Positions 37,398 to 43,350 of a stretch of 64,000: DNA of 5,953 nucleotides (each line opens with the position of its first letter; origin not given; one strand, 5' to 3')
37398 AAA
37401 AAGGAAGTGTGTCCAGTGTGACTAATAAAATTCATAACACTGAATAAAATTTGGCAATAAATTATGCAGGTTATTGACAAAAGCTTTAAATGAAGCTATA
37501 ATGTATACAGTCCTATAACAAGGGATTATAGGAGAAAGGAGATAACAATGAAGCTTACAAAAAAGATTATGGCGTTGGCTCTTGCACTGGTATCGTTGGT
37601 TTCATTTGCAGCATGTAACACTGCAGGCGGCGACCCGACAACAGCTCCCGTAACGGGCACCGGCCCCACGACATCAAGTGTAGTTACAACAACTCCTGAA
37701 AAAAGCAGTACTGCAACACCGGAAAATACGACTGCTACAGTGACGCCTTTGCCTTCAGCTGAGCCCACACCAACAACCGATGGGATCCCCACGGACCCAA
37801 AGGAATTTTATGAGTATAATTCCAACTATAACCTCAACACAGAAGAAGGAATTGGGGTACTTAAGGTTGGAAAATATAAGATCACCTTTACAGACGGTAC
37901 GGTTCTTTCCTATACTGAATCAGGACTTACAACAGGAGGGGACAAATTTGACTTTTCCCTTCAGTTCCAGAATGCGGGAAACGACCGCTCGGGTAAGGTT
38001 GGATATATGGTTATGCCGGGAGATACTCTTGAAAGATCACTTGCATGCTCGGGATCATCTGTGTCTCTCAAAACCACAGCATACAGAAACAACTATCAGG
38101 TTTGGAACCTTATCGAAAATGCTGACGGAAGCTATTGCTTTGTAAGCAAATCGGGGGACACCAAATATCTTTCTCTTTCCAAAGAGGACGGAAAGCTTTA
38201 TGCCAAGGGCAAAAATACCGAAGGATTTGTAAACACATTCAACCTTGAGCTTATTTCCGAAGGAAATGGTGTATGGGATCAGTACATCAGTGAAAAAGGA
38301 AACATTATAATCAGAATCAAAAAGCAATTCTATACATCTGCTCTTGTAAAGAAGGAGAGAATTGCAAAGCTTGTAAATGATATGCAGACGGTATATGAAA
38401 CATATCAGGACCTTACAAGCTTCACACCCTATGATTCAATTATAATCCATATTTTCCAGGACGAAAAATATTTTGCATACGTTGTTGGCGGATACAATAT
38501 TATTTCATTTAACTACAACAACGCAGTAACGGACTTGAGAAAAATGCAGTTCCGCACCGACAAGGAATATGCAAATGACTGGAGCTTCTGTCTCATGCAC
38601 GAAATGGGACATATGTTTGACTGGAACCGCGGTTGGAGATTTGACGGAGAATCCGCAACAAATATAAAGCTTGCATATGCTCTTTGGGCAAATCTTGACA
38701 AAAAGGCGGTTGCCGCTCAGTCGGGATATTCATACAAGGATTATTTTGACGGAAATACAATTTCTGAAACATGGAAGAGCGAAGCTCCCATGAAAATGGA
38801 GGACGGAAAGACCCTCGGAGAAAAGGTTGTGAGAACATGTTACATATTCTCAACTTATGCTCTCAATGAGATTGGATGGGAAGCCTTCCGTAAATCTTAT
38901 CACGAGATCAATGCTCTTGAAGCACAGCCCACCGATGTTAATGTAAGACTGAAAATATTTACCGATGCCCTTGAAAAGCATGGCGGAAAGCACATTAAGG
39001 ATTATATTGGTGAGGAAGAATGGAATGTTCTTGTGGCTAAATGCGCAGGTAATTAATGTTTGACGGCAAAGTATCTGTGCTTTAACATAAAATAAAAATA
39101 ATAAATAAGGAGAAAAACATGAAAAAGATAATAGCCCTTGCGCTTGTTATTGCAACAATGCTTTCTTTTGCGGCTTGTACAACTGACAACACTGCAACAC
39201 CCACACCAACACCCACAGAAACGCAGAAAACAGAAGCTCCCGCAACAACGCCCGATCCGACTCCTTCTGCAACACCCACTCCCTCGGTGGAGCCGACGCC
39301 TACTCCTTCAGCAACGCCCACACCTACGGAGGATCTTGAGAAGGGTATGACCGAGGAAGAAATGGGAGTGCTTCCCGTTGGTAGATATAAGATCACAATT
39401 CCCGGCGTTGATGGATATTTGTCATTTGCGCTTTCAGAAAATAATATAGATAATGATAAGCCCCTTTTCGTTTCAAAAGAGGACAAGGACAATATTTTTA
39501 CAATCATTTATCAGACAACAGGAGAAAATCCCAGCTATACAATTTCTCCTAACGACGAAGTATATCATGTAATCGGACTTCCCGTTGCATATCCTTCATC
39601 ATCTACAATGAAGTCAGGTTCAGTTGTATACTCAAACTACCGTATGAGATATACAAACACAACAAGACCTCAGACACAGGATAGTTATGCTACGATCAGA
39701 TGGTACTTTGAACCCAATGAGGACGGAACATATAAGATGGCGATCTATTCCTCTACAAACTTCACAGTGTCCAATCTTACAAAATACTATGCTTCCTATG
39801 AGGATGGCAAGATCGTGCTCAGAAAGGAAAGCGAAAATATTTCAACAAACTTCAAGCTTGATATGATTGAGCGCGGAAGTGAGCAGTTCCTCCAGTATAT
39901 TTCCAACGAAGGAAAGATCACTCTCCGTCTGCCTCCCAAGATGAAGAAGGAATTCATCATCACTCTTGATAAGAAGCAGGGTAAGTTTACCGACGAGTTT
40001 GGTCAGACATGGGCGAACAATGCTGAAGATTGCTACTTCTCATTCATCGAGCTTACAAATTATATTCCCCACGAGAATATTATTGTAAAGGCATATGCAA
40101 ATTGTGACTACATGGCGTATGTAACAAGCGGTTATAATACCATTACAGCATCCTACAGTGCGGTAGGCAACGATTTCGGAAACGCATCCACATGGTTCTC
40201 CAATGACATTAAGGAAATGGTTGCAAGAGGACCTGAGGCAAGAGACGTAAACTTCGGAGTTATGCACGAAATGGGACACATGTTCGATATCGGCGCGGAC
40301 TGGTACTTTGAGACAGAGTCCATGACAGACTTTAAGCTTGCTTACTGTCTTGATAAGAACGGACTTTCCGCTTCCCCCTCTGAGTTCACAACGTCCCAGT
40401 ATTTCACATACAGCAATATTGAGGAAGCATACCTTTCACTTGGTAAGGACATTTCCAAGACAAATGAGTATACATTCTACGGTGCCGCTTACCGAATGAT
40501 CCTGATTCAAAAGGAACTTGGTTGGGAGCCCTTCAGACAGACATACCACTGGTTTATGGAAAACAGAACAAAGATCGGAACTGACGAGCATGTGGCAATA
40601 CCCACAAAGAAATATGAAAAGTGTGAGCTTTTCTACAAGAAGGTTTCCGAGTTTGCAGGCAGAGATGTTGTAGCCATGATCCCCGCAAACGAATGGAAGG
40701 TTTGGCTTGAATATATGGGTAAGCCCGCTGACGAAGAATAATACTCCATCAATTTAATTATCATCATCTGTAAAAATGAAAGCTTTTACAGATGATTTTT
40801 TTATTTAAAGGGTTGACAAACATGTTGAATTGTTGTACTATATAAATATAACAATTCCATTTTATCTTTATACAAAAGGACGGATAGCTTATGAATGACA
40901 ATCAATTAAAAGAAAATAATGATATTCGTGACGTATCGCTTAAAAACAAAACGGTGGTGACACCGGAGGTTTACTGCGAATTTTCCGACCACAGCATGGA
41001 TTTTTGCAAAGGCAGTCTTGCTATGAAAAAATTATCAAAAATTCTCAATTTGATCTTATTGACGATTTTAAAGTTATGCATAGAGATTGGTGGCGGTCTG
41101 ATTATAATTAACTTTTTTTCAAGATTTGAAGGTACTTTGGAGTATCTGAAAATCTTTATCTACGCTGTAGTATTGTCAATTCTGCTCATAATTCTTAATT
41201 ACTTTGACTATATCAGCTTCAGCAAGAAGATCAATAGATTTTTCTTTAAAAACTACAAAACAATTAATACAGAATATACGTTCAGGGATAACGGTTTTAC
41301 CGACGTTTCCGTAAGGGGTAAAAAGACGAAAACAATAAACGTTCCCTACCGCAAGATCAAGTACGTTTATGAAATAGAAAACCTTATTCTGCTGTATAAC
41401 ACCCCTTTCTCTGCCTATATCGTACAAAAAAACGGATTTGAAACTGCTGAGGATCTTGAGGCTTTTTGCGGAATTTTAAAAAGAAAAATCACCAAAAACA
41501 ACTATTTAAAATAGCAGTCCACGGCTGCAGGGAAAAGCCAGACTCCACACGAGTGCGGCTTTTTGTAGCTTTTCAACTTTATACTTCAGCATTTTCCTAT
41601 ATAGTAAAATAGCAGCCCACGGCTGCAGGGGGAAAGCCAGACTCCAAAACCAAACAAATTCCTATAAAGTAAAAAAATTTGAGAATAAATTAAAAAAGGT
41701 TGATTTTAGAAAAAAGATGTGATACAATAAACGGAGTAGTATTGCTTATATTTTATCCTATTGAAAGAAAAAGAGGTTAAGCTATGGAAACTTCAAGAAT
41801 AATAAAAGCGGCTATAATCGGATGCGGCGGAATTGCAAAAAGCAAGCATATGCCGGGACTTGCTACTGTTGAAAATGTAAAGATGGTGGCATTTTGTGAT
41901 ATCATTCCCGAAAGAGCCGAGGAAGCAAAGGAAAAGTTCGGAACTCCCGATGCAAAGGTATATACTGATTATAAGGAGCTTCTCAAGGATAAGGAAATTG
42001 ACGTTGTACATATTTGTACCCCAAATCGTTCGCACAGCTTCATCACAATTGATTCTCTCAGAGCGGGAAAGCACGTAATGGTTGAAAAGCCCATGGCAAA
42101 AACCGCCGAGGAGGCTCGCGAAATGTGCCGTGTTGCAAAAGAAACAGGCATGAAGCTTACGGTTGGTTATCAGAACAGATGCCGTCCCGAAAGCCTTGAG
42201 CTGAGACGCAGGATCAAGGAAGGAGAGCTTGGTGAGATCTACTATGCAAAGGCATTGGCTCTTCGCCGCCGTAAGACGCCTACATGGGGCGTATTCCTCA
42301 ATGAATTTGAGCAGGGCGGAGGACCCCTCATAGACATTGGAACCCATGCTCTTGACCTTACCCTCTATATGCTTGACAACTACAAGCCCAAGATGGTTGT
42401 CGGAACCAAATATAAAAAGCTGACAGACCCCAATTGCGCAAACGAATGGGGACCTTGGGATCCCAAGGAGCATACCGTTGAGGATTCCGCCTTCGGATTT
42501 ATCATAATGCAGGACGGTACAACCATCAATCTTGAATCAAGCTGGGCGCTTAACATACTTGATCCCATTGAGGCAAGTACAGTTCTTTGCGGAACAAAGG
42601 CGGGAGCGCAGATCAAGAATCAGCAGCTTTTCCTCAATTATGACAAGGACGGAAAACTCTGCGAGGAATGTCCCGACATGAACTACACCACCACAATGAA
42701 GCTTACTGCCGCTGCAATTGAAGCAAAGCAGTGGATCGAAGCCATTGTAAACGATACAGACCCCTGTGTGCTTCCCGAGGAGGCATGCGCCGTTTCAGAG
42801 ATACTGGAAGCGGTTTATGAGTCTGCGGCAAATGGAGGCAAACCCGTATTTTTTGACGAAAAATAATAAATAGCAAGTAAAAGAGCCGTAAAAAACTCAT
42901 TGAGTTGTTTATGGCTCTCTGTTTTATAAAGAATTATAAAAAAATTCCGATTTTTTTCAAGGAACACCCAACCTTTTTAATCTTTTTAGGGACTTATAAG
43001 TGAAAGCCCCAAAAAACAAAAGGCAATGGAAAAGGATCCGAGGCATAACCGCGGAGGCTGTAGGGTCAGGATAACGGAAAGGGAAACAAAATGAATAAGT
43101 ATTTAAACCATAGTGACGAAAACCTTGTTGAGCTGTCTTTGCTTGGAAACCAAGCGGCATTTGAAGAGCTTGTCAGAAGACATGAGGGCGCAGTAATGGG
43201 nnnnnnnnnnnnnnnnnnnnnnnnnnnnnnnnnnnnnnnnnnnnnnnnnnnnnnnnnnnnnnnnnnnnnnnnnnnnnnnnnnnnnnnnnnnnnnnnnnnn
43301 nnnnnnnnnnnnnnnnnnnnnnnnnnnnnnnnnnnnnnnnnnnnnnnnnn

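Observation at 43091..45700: ECF-type sigma factor fused to a ~670-aa soluble C-terminal extension with an internal domain duplication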

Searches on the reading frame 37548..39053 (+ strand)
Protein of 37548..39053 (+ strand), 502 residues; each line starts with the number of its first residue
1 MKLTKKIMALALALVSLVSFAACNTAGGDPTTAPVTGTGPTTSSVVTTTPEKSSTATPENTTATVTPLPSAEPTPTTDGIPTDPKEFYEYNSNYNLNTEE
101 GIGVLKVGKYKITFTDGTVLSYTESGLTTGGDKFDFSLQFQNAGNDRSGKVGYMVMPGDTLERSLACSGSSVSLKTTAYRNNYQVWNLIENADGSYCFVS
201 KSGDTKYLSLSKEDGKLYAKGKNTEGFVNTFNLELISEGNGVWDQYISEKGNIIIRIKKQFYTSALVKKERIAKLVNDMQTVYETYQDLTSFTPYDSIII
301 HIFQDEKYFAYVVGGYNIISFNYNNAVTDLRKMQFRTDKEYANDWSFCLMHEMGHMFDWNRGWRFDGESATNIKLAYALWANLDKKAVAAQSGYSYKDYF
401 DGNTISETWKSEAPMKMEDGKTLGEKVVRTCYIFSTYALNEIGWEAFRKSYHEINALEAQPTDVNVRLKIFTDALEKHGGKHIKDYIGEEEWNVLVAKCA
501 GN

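Call 64: search_protein_families(library=pfam, proteins=[window:37548-39053:+], max_evalue=0.01)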
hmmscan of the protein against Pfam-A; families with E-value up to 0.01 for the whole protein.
window:37548-39053:+ (502 aa): 1 family
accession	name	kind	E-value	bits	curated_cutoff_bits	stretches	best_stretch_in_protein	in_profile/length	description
PF13402.12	Peptidase_M60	-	0.00067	19.7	25.8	1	326-463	106-245/275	Peptidase M60, enhancin and enhancin-like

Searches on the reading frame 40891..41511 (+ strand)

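Call 64: search_protein_families(library=pfam, proteins=[window:40891-41511:+], max_evalue=0.01)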
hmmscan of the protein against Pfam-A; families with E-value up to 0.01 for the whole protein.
window:40891-41511:+ (207 aa): 1 family
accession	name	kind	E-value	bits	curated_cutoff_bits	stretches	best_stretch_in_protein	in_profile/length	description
PF14317.12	YcxB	-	1e-08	35.2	23.3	1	132-192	2-57/61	YcxB-like protein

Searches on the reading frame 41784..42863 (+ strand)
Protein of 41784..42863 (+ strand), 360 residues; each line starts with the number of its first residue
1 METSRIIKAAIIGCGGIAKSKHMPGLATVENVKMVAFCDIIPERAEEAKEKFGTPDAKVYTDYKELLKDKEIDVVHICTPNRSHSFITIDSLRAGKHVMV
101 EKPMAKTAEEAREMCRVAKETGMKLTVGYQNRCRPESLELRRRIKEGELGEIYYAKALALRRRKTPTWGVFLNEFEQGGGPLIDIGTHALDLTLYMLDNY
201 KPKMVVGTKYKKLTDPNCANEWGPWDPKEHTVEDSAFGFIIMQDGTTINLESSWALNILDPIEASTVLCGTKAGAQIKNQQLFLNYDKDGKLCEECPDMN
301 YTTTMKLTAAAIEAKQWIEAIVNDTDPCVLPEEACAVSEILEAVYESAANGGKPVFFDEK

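Call 64: search_protein_families(library=pfam, proteins=[window:41784-42863:+], max_evalue=0.01)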
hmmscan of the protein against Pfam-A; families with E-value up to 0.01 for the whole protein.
window:41784-42863:+ (360 aa): 4 families
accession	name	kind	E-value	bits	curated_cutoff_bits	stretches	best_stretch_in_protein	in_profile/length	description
PF01408.29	GFO_IDH_MocA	-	1.7e-32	113.1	24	1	7-129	1-120/120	Oxidoreductase family, NAD-binding Rossmann fold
PF22725.1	GFO_IDH_MocA_C3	-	4.1e-15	56.3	27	1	139-273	3-121/124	GFO/IDH/MocA C-terminal domain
PF02894.22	GFO_IDH_MocA_C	-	9.9e-14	52.1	22.9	1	141-354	1-215/218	Oxidoreductase family, C-terminal alpha/beta domain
PF03447.22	NAD_binding_3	-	2e-06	28.9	24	1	13-125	1-113/116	Homoserine dehydrogenase, NAD binding domain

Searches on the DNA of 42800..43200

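Call 68: search_rna_families(source=window, start=42800, end=43200, threshold=evalue, max_evalue=1)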
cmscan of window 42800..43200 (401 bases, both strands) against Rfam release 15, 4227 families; matches with E-value up to 1: 3.
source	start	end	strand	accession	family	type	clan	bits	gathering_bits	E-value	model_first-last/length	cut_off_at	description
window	42854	42925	-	RF02579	tsr26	Gene; sRNA;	-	22.4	141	0.37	1-122/122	no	S. aureus tsr26 small RNA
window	42808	42992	+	RF01471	rliB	Gene; sRNA;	-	17.2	40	0.29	1-360/360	no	Listeria sRNA rliB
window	42871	42960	+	RF02671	Ysr35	Gene; sRNA;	-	11.1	428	0.67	1-339/339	no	Yersinia sRNA 35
